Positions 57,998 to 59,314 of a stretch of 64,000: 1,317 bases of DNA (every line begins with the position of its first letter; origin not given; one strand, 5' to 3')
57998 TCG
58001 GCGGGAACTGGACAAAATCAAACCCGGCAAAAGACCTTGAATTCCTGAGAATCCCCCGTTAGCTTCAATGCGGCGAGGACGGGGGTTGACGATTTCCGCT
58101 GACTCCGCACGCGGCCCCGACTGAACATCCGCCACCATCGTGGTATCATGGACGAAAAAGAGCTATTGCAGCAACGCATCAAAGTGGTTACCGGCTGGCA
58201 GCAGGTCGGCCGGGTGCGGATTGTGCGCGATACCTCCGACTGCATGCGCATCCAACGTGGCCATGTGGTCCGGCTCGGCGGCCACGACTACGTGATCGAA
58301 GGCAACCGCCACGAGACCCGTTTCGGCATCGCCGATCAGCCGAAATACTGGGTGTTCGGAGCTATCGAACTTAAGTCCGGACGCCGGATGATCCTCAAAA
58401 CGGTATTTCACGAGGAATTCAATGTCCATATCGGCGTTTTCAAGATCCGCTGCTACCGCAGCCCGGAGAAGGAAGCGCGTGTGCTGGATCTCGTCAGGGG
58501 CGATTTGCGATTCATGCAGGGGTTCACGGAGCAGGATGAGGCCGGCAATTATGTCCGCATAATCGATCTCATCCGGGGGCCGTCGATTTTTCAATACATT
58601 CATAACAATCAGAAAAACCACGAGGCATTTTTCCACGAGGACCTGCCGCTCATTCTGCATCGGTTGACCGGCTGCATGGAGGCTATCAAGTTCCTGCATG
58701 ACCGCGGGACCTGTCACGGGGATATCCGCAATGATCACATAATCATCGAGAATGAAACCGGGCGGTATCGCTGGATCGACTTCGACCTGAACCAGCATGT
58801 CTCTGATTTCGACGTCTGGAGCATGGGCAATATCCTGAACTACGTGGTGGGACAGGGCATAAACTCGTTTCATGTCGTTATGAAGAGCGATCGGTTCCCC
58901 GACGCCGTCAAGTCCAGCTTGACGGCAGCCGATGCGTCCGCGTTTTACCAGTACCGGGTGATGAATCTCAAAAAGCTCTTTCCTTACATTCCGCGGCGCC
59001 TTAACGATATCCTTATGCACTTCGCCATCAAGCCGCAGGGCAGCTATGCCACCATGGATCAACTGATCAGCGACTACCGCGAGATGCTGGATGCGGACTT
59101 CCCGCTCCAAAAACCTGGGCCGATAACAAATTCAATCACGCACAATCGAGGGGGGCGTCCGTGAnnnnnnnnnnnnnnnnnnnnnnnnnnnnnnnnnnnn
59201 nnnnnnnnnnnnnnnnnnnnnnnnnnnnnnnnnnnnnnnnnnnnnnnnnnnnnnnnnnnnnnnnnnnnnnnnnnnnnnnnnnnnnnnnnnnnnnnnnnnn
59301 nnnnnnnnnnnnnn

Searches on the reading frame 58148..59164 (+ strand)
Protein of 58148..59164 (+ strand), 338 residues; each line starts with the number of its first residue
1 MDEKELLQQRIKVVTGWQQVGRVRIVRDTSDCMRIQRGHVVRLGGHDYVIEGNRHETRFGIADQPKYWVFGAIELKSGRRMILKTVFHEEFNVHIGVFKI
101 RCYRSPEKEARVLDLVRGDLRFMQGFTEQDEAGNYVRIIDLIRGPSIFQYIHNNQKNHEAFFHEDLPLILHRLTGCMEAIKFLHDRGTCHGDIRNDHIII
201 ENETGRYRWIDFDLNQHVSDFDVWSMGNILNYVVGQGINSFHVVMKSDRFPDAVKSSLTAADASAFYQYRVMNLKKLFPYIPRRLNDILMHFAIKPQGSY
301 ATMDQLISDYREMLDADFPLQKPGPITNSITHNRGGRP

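Call 75: search_protein_families(library=pfam, proteins=[window:58148-59164:+], max_evalue=0.001)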
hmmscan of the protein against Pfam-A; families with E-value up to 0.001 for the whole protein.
window:58148-59164:+ (338 aa): 1 family
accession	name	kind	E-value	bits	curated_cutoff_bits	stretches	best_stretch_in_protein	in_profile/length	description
PF00069.31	Pkinase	-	1.9e-05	24.6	31.7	1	134-218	72-148/263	Protein kinase domain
